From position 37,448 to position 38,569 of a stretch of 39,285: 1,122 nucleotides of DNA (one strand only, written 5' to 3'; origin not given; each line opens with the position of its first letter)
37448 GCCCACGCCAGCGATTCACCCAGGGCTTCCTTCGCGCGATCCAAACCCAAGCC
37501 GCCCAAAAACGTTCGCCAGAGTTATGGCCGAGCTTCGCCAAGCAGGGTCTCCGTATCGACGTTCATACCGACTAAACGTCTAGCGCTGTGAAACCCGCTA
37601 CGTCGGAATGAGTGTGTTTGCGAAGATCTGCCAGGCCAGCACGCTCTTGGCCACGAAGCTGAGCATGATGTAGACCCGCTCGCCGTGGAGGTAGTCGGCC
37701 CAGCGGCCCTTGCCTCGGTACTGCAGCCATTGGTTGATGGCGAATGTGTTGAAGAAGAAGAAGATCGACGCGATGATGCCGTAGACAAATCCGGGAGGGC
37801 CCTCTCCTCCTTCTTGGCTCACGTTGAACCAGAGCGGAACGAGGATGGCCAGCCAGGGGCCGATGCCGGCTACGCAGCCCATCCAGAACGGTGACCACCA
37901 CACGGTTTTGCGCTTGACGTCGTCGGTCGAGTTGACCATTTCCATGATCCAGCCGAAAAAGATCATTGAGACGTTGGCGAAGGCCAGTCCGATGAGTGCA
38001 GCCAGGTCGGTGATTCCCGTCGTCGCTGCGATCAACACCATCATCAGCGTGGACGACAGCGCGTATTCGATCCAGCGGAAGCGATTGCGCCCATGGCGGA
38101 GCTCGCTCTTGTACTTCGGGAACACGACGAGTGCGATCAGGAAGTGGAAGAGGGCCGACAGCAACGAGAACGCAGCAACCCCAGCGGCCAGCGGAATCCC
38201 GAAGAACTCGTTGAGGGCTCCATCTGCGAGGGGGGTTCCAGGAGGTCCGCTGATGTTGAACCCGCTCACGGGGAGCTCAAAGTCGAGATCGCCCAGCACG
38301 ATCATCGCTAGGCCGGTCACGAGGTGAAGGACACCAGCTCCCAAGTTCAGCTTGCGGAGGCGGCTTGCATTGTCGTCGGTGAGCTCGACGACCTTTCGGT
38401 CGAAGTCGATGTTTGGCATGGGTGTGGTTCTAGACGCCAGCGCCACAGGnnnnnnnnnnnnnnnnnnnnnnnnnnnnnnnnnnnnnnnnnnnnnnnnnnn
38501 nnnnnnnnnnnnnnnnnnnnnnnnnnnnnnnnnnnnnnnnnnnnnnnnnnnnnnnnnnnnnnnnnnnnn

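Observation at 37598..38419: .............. gene between a decayed HNH element and tRNA-Ser, with no retinal pathway nearby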

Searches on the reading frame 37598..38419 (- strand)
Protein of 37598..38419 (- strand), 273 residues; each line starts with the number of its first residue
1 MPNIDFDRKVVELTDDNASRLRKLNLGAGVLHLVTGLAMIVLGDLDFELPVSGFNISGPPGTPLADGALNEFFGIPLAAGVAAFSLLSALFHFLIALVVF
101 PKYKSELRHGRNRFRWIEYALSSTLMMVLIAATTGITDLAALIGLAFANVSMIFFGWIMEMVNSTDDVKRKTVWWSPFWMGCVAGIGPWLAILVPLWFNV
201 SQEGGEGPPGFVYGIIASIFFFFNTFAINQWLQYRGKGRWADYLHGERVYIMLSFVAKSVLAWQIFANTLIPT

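Call 4: search_protein_families(library=pfam, proteins=[window:37598-38419:-], max_evalue=1)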
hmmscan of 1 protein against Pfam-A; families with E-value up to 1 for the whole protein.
window:37598-38419:- (273 aa): 1 family
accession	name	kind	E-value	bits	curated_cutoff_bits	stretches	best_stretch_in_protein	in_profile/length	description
PF18761.7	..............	-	6.8e-90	301.1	26.7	1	21-270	1-242/242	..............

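Call 5: search_solved_structures(query=window:37601-38419:-, max_evalue=0.01, show_alignments=3)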
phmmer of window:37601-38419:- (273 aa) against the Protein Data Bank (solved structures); distinct sequences matched with E-value up to 0.01: 6.
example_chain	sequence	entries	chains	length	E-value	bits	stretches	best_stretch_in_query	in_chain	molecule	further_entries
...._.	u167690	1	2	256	4.7e-67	229.4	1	20-272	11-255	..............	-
6su3_X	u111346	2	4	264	5.2e-67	229.3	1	20-272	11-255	48C12 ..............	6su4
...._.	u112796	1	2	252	1.1e-65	225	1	20-271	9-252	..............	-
6is6_A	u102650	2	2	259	9.5e-49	169.4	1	17-272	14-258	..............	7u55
7clj_A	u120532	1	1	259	2.4e-48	168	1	17-272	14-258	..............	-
9vfc_A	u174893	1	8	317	1.8e-38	135.7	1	23-270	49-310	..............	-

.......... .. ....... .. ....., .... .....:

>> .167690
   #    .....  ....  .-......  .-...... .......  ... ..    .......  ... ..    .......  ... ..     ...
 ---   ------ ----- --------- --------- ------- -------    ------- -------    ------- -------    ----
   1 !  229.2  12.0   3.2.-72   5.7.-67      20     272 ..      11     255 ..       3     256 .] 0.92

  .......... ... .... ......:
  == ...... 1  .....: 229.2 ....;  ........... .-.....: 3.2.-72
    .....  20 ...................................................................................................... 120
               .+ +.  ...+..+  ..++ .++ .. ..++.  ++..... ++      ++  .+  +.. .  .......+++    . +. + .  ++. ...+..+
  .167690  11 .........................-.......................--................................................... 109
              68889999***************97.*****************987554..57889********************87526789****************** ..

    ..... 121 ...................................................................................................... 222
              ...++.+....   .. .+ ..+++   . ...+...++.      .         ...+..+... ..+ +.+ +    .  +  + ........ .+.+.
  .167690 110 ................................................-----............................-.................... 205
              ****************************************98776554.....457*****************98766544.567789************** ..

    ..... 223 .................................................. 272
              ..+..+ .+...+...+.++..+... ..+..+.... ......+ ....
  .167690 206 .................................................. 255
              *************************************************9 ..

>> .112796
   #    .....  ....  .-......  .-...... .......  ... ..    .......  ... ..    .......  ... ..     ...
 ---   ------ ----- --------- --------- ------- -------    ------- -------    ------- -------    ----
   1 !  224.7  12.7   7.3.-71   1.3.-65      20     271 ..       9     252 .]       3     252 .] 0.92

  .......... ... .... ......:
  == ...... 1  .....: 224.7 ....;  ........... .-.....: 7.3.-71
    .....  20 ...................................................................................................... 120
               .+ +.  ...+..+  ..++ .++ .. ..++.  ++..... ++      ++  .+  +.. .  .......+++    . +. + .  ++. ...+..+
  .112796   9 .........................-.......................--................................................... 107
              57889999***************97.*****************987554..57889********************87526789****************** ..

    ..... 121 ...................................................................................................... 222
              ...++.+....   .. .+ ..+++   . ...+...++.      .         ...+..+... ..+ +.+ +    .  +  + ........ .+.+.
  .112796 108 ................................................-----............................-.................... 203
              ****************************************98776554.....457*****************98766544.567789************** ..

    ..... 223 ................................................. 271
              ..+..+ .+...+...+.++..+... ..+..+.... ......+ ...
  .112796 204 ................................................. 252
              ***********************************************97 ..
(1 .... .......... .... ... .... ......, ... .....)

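Call 6: search_protein_families(library=ncbifam, proteins=[window:37598-38419:-], max_evalue=1)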
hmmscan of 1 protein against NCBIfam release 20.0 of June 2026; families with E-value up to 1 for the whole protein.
window:37598-38419:- (273 aa): 1 family
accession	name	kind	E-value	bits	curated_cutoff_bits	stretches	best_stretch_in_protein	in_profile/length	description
NF038020.1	HeR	equivalog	9.8e-86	287.2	100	1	21-270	1-244/244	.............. HeR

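Call 12: find_encoding_contigs(protein=window:37598-38419:-, flank=10000, max_places=6)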
Protein window:37598-38419:- (273 aa): 1 contig read that carries it; 1 place shown.
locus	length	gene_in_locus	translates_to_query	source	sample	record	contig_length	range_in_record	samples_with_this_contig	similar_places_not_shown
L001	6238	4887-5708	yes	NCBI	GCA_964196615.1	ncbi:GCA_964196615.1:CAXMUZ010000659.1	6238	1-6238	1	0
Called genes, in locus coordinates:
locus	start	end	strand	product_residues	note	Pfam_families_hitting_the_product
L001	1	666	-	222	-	?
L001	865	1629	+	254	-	PF00005:ABC_tran, PF02463:SMC_N (faint), PF13304:AAA_21 (faint)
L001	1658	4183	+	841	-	PF12704:MacB_PCD, PF02687:FtsX, PF12704:MacB_PCD (weak), PF02687:FtsX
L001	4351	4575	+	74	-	-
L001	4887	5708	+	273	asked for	PF18761:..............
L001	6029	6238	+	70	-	?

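Call 13: find_homologous_proteins(query=window:37601-38419:-, max_evalue=1e-20)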
Query window:37601-38419:- (273 aa): 4755 proteins with E <= 1e-20 among 8000 candidates; the best 120 are listed.
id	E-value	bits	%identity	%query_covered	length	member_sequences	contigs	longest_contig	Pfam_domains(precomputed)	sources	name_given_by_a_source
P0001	4.1e-180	615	100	100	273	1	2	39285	PF18761.8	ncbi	-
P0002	8.7e-160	549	89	100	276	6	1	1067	PF18761.8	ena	-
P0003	4.6e-155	533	85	100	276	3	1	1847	PF18761.8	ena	-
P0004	5.6e-155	533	85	100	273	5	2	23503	PF18761.8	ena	-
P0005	3.3e-153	527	85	100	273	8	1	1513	PF18761.8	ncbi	-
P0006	3.9e-151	520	83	100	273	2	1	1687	PF18761.8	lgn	-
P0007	1.8e-150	518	84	100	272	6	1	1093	PF18761.8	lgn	-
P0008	1.5e-149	515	81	100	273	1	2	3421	PF18761.8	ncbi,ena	-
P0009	1.5e-149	515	82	100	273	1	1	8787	PF18761.8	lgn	-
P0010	5.1e-149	513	83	100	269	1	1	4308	PF18761.8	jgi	jgi:hypothetical protein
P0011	3.9e-145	500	80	100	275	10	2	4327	PF18761.8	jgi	-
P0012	2.1e-144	498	79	100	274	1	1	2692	PF18761.8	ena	-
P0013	2.4e-144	498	80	100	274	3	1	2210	PF18761.8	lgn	-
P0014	6.0e-143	493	78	100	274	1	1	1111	PF18761.8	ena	-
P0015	6.7e-143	493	80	100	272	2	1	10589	PF18761.8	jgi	-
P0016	1.5e-142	492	77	100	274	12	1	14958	PF18761.8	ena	-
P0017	4.7e-140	484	79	98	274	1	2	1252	PF18761.8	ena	-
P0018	1.5e-138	479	77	100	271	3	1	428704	PF18761.8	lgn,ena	-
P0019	5.3e-138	477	77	100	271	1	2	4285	PF18761.8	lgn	-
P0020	1.8e-137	475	76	100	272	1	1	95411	PF18761.8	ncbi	-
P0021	6.3e-136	470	79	98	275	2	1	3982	PF18761.8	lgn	-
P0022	1.9e-135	469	78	97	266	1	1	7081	PF18761.8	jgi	-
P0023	4.9e-135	467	78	98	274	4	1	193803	PF18761.8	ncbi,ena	-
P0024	2.7e-131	455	77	98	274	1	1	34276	PF18761.8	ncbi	-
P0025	2.2e-129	449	80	92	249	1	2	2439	PF18761.8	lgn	-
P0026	2.2e-127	442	80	91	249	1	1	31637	PF18761.8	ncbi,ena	-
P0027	2.1e-126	439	78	92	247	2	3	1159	PF18761.8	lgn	-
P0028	1.1e-125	437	71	99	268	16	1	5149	PF18761.8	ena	-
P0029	1.2e-122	427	70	99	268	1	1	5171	PF18761.8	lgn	-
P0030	3.0e-122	425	70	99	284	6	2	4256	PF18761.8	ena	-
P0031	5.9e-121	421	71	99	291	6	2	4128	PF18761.8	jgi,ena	jgi:hypothetical protein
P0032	8.0e-121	421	70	99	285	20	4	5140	PF18761.8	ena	-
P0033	2.1e-120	419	69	100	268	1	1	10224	PF18761.8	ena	-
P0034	1.7e-118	413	69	100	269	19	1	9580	PF18761.8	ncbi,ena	-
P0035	1.8e-118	413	69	98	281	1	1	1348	PF18761.8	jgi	-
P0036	2.3e-118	413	69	100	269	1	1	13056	PF18761.8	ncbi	-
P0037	9.4e-117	407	67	99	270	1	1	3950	PF18761.8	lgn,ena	-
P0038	1.9e-116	406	69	98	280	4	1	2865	PF18761.8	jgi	jgi:hypothetical protein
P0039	3.8e-116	405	69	99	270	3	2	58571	PF18761.8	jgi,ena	-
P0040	2.4e-115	403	67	98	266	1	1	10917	PF18761.8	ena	-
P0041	3.7e-115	402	69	98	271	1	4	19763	PF18761.8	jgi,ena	-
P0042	1.1e-114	401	69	98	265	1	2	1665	PF18761.8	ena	-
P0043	2.3e-114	400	69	99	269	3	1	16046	PF18761.8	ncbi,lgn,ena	-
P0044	2.3e-114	400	68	99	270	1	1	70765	PF18761.8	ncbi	ncbi:MAG: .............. HeR [Acidimicrobiales bacterium]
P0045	3.2e-114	399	67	99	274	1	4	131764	PF18761.8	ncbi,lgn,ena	-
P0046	4.4e-114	399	68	99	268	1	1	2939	PF18761.8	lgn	-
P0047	6.1e-114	398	67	98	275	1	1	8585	PF18761.8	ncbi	-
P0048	9.6e-114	397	68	98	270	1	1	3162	PF18761.8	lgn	-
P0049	1.2e-113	397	65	99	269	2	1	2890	PF18761.8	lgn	-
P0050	1.5e-113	397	68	98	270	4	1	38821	PF18761.8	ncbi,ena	-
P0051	2.5e-113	396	68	99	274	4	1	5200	PF18761.8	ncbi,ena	-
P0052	2.7e-113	396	69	98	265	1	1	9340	PF18761.8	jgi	jgi:hypothetical protein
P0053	5.3e-113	395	67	98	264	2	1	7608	PF18761.8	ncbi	-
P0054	7.8e-113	395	67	98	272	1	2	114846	PF18761.8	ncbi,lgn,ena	-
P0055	1.2e-112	394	68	99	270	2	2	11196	PF18761.8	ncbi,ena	-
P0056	1.4e-112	394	68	98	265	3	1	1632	PF18761.8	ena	-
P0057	3.0e-112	393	67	99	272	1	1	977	PF18761.8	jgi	-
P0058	3.2e-112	393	68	99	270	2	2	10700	PF18761.8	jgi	jgi:hypothetical protein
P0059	4.5e-112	392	68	98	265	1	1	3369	PF18761.8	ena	-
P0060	5.0e-112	392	66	98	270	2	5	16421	PF18761.8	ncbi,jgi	ncbi:MAG: hypothetical protein ACI8TP_004520 [Acidimicrobiales bacterium]|jgi:hypothetical protein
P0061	6.9e-112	391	67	98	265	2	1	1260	PF18761.8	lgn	-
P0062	8.1e-112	391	68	98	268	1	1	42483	PF18761.8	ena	-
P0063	9.3e-112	391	65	98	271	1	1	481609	PF18761.8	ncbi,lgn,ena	-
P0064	1.2e-111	391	67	99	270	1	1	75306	PF18761.8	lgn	-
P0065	1.3e-111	391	67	98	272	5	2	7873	PF18761.8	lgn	-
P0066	2.3e-111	390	65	99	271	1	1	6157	PF18761.8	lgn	-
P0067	2.4e-111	390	67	98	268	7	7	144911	PF18761.8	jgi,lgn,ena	-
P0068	2.8e-111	389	65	100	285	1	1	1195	PF18761.8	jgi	-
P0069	3.6e-111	389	67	99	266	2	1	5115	PF18761.8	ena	-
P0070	3.9e-111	389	66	98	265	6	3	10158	PF18761.8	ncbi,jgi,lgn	ncbi:MAG: hypothetical protein ACI9C1_003293 [Candidatus Aldehydirespiratoraceae bacterium]|jgi:hypo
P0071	4.0e-111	389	67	99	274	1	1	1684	PF18761.8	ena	-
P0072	1.1e-110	387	65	98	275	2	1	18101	PF18761.8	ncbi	-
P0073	1.3e-110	387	65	99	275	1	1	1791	PF18761.8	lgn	-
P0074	1.5e-110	387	66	98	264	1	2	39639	PF18761.8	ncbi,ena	-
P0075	1.7e-110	387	67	98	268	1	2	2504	PF18761.8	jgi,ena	-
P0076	2.3e-110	386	68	96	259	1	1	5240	PF18761.8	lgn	-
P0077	2.6e-110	386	64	100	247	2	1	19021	PF18761.8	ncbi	-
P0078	2.9e-110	386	66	99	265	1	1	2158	PF18761.8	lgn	-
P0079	3.3e-110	386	67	98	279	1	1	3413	PF18761.8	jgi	-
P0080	4.1e-110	386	67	99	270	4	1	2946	PF18761.8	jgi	jgi:hypothetical protein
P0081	1.3e-109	384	67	98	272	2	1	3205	PF18761.8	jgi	jgi:hypothetical protein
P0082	1.3e-109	384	66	98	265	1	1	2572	PF18761.8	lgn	-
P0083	1.4e-109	384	65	99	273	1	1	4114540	PF18761.8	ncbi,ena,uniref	ncbi:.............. HeR [Ilumatobacter sp.]|uniref:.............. HeR n=1 Tax=Ilumatobacter sp. TaxI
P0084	2.6e-109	383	67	98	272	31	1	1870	PF18761.8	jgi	jgi:hypothetical protein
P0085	3.1e-109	383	67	98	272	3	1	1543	PF18761.8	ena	-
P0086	3.7e-109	382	66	99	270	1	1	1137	PF18761.8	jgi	jgi:hypothetical protein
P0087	4.0e-109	382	66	99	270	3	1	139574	PF18761.8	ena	-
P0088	4.2e-109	382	66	98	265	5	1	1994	PF18761.8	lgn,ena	-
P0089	7.4e-109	381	67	96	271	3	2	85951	PF18761.8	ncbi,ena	-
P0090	7.5e-109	381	67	98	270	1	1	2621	PF18761.8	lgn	-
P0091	8.4e-109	381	65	98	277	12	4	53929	PF18761.8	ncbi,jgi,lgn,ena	jgi:hypothetical protein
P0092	1.6e-108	380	66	98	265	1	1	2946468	PF18761.8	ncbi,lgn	ncbi:MAG: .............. HeR [Acidimicrobiales bacterium]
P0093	2.1e-108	380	66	98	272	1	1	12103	PF18761.8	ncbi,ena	-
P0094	2.2e-108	380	65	98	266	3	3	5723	PF18761.8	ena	-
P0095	2.6e-108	380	65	99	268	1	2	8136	PF18761.8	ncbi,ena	-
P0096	4.4e-108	379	68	96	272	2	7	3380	PF18761.8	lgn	-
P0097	6.2e-108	378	64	99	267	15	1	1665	PF18761.8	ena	-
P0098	8.3e-108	378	65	98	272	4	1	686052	PF18761.8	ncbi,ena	-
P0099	8.4e-108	378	66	98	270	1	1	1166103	PF18761.8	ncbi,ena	-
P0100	1.0e-107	378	64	98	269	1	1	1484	PF18761.8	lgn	-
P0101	1.2e-107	377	66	98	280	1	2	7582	PF18761.8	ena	-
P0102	2.0e-107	377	64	96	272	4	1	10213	PF18761.8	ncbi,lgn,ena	-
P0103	2.6e-107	376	65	98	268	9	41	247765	PF18761.8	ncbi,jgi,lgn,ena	ncbi:MAG: hypothetical protein ACI9TF_000603 [Paracrocinitomix sp.]|jgi:hypothetical protein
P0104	3.2e-107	376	65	98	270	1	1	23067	PF18761.8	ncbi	-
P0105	4.7e-107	376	63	99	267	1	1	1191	PF18761.8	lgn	-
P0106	4.8e-107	376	65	96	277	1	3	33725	PF18761.8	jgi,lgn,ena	-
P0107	4.9e-107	375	65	87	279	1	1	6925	PF18761.8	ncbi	-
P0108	5.1e-107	375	65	97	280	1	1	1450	PF18761.8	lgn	-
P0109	7.7e-107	375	65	99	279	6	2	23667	PF18761.8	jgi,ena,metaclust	metaclust:\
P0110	9.1e-107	375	67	98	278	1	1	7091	PF18761.8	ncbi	-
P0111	1.2e-106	374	66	98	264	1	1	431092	PF18761.8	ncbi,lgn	ncbi:MAG: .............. HeR [Acidimicrobiales bacterium]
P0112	1.5e-106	374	63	99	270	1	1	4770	PF18761.8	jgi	-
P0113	1.9e-106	374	64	99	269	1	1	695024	PF18761.8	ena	-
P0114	3.4e-106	373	64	98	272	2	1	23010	PF18761.8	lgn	-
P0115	4.5e-106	372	60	100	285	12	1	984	PF18761.8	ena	-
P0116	6.8e-106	372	62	99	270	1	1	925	PF18761.8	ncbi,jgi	-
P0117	8.4e-106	371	62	99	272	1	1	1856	PF18761.8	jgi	jgi:hypothetical protein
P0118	8.5e-106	371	64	98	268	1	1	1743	PF18761.8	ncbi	-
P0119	9.2e-106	371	64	98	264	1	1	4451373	PF18761.8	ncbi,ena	-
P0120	1.3e-105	371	62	99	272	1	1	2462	PF18761.8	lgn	-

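Call 15: find_related_loci(query=window:37601-38419:-, collection=genome_contigs, flank=10000)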
Query window:37601-38419:- (273 aa) in genome_contigs; peptide patterns used: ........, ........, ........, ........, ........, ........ (x = any residue, [..] = any of these).
365 stretches matched a pattern; 326 encode a relative of the query (tblastn E <= 1e-3); the best 80 are kept; 80 distinct loci.
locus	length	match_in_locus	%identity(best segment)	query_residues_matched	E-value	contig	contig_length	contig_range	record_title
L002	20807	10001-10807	86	5-273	1e-156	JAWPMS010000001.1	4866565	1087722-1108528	MAG: Acidimicrobiia bacterium isolate Padam5 contig_1818, whole genome shotgun sequence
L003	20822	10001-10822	77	1-273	1e-146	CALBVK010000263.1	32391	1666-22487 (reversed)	MAG: uncultured Acidimicrobiales bacterium isolate B4_Bin_METABAT__42_1 genome assembly, contig: c_000000607228, whole g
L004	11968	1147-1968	77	1-273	5e-146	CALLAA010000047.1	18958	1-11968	MAG: uncultured Acidimicrobiales bacterium isolate L1_Bin_MAXBIN__035_sub_1 genome assembly, contig: c_000000585154, who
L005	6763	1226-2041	79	1-272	9e-146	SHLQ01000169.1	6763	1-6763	MAG: Acidimicrobiales bacterium isolate MetaBAT.bin.19 NODE_3716_length_6763_cov_10.083184, whole genome shotgun sequenc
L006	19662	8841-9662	80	1-273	8e-143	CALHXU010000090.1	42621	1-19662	MAG: uncultured Acidimicrobiales bacterium isolate R4_Bin_MAXBIN__006_1 genome assembly, contig: c_000002847209, whole g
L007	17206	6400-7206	77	3-272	1e-138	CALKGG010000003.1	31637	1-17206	MAG: uncultured Acidimicrobiales bacterium isolate R3_Bin_Bin_10_sub_1 genome assembly, contig: c_000002058512, whole ge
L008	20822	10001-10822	77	1-273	2e-134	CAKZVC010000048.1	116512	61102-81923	MAG: uncultured Acidimicrobiales bacterium isolate L4_Bin_MAXBIN__068_sub_1 genome assembly, contig: c_000001035281, who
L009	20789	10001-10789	79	6-272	4e-132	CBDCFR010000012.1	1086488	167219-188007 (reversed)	MAG: Acidimicrobiales bacterium isolate 908bf25f-ddd4-4b31-97be-e326148c296d genome assembly, contig: contig_12, whole g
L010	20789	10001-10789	78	6-272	2e-130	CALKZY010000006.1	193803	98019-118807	MAG: uncultured Acidimicrobiales bacterium isolate L1_Bin_MAXBIN__023_sub_1 genome assembly, contig: c_000000434996, who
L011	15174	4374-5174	70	1-271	4e-125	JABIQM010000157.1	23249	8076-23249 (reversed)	MAG: Acidimicrobiaceae bacterium isolate SI072_bin141 k141_3346477, whole genome shotgun sequence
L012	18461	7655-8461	69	1-273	5e-125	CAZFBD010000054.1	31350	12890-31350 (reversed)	MAG TPA_asm: uncultured Acidimicrobiales bacterium isolate SRP268394_co1_170 genome assembly, contig: NODE_2398_length_3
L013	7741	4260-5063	69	1-272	5e-124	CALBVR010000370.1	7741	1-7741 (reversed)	MAG: uncultured Acidimicrobiales bacterium isolate L2_Bin_Bin_149_1 genome assembly, contig: c_000003304670, whole genom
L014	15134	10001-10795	70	3-271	7e-124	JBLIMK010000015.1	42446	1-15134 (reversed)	MAG: Verrucomicrobiales bacterium isolate 3300053785_91 Ga0535658_0001287, whole genome shotgun sequence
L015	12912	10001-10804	69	1-272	7e-123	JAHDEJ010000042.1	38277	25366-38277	MAG: Acidimicrobiales bacterium isolate MAG-179 RZ_2919, whole genome shotgun sequence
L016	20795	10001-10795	70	3-271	2e-122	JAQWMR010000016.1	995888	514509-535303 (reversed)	MAG: Acidimicrobiales bacterium isolate cluster2_bin.157 k141_3690268, whole genome shotgun sequence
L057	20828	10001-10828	58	4-272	5e-100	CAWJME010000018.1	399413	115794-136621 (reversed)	MAG: uncultured Actinomycetota bacterium isolate MFD02581.bin.1.89 genome assembly, contig: contig_44946, whole genome s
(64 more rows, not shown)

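Call 33: search_protein_families(library=pfam, proteins=[L012:9843-11204:+], max_evalue=10)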
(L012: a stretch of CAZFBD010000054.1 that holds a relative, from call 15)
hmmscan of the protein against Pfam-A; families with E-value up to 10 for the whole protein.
L012:9843-11204:+ (453 aa): 2 families
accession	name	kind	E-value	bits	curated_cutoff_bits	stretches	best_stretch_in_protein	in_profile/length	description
PF02720.22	DUF222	-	8.7e-09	35.6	24.4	1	51-266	4-216/306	Domain of unknown function (DUF222)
PF01844.29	HNH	-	0.013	16.1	21.4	1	395-422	12-39/47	HNH endonuclease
